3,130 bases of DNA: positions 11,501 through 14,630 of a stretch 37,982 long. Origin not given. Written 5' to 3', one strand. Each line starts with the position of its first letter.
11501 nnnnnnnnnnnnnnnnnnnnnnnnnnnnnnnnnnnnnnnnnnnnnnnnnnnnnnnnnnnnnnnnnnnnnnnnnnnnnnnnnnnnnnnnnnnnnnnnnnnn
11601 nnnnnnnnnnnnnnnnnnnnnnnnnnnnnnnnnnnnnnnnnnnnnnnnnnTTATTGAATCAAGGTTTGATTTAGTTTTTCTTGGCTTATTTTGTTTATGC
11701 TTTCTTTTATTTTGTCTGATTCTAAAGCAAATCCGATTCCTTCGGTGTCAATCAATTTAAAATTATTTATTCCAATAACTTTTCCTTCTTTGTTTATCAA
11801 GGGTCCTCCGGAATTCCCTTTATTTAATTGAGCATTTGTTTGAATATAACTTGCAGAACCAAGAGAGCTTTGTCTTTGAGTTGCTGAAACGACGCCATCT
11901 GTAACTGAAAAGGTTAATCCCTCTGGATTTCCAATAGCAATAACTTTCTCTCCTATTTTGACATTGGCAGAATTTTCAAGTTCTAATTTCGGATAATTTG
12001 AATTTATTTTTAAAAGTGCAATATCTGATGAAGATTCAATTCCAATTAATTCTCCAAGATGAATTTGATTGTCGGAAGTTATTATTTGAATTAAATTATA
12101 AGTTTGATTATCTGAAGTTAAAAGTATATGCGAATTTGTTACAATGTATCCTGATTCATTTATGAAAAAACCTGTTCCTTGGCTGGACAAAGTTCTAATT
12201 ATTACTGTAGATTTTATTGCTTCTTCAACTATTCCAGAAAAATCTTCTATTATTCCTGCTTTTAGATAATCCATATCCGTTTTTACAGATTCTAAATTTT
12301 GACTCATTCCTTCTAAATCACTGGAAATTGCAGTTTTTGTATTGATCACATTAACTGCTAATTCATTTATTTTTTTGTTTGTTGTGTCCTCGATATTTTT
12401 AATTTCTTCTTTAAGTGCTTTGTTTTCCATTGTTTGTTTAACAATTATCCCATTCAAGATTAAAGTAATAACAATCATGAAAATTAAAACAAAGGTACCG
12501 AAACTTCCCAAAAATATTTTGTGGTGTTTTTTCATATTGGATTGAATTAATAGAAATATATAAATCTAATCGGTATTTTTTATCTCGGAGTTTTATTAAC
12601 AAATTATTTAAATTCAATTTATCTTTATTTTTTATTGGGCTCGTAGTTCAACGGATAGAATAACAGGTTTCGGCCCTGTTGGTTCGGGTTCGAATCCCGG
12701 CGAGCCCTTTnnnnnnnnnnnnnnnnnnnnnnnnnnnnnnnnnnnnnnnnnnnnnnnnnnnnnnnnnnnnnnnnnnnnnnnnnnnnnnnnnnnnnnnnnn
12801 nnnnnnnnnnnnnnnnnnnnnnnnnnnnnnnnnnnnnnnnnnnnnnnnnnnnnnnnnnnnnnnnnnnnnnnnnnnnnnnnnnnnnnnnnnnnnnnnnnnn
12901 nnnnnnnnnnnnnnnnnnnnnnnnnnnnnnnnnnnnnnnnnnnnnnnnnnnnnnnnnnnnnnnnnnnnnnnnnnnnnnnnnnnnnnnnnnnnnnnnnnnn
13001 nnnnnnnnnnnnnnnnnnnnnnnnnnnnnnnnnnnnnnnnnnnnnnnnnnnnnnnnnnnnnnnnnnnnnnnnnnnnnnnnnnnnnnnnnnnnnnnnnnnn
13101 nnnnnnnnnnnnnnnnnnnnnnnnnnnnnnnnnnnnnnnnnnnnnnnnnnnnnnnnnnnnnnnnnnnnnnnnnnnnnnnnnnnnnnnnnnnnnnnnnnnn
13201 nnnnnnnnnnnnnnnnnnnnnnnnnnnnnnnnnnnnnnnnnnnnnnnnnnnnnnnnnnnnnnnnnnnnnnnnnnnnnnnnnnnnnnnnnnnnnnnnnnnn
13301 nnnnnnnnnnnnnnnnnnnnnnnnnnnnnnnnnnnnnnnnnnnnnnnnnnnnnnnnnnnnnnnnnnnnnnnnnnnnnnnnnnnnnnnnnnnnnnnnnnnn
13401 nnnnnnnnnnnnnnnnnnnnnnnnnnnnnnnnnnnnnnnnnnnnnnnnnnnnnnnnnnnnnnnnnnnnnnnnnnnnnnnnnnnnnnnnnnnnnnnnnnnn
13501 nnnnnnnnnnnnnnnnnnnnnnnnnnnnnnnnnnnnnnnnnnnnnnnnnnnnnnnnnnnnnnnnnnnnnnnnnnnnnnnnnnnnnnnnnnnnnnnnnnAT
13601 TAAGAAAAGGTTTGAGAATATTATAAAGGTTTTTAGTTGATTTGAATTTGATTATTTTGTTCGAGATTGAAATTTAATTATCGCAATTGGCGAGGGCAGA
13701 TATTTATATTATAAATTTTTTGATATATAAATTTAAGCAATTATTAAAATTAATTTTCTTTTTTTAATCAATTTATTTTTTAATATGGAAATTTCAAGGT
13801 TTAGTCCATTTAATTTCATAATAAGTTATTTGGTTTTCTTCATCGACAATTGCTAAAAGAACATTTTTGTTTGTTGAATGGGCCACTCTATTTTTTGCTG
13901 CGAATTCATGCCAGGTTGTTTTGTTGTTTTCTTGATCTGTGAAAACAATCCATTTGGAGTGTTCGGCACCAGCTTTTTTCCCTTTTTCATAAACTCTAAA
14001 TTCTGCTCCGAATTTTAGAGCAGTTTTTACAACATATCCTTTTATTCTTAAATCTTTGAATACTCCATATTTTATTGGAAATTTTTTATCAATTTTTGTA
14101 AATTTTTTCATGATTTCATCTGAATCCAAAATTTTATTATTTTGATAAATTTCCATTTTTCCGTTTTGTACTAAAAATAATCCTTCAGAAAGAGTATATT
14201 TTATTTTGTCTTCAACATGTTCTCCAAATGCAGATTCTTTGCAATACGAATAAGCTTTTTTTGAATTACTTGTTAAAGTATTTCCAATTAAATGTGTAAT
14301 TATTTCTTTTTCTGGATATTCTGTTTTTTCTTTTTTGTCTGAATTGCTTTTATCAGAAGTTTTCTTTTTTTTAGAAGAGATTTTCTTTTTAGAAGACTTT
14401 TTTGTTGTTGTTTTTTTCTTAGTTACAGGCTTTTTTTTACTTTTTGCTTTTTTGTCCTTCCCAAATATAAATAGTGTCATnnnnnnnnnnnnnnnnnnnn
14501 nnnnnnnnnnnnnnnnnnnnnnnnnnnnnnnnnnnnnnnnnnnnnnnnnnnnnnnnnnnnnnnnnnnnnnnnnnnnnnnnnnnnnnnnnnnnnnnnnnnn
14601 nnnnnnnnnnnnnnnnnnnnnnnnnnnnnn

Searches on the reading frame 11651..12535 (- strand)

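Call 47: search_protein_families(library=pfam, proteins=[window:11651-12535:-], max_evalue=0.001)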
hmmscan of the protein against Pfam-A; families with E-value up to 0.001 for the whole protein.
window:11651-12535:- (294 aa): 2 families
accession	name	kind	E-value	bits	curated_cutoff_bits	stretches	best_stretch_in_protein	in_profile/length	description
PF13365.12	Trypsin_2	-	1.4e-31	110.6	27.6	1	120-256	1-144/144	Trypsin-like peptidase domain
PF00089.32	Trypsin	-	7.1e-15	55.8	20.6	1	118-276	25-216/220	Trypsin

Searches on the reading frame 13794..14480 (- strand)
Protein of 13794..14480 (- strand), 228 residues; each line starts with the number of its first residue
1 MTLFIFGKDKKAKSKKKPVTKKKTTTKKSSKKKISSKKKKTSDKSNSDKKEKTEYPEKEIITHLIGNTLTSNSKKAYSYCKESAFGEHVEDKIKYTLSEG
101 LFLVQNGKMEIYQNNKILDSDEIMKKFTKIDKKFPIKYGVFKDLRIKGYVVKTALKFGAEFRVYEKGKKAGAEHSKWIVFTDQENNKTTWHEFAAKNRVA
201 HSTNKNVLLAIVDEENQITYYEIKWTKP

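Call 47: search_protein_families(library=pfam, proteins=[window:13794-14480:-], max_evalue=0.001)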
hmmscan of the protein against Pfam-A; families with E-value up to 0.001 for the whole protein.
window:13794-14480:- (228 aa): 2 families
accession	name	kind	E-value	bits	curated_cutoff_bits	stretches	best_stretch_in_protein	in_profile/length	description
PF01974.23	tRNA_int_endo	-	4.5e-26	91.2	27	1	134-220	1-85/85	tRNA intron endonuclease, catalytic C-terminal domain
PF02778.19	tRNA_int_endo_N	-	4.9e-06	26.4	21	1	64-124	5-67/67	tRNA intron endonuclease, N-terminal domain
